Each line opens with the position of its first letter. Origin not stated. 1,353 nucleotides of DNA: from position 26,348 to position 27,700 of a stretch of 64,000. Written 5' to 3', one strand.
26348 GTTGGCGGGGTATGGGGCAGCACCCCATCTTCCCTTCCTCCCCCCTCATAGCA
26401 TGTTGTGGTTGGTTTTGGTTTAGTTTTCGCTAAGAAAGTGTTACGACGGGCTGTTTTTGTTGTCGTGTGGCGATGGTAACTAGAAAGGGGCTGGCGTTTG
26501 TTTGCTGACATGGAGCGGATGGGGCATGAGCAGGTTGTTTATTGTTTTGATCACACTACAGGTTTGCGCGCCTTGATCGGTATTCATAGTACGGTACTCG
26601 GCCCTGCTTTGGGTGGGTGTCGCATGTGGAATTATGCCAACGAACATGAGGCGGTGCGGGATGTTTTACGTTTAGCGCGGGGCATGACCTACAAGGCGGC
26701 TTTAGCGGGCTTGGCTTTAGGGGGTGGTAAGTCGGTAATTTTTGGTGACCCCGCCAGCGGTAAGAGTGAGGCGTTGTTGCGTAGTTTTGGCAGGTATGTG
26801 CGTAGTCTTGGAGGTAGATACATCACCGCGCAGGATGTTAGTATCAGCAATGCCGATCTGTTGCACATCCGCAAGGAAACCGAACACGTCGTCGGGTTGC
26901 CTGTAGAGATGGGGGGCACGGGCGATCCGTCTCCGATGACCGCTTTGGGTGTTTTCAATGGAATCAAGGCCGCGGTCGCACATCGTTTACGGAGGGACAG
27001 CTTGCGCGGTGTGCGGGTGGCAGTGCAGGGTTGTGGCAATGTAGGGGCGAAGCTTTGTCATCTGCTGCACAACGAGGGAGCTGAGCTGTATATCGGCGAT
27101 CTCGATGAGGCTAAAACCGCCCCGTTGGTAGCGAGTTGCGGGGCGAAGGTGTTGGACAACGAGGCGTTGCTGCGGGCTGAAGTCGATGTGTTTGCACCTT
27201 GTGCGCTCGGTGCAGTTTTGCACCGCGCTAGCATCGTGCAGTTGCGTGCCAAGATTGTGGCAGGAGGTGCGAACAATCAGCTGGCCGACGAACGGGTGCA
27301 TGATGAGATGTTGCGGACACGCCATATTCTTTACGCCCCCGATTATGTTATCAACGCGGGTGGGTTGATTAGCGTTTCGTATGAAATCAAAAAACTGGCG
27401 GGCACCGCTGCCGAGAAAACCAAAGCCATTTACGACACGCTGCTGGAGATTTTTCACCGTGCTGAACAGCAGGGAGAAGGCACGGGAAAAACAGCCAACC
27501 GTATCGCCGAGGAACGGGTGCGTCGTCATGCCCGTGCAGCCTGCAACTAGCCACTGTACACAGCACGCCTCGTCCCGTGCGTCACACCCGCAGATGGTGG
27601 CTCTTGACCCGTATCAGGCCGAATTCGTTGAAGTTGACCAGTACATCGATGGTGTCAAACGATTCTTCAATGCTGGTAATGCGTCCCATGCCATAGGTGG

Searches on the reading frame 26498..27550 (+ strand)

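Call 5: search_protein_families(library=ncbifam, proteins=[window:26498-27550:+])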
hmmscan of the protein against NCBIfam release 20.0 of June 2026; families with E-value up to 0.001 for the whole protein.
window:26498-27550:+ (350 aa): 6 families
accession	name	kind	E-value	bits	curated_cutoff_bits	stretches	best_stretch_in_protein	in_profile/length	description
NF035922.1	Trp_DH_ScyB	equivalog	5.2e-124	413.7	600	1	1-343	2-341/346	tryptophan dehydrogenase ScyB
NF040817.1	GdhA_Arch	equivalog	4.8e-26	91.9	750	2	213-295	273-352/419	glutamate dehydrogenase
NF041398.1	GluDhGdhB_Halo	equivalog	4.3e-22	78.6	620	1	29-295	57-344/410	glutamate dehydrogenase GdhB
NF006929.0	PRK09414.1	equivalog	6.6e-11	41.8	536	1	212-335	295-423/445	NADP-specific glutamate dehydrogenase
NF010633.0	PRK14030.1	subfamily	2.6e-06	26.8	743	0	219-334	302-418/445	glutamate dehydrogenase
NF005878.0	PRK07825.1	subfamily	0.00024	20.6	287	1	166-215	4-54/278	short chain dehydrogenase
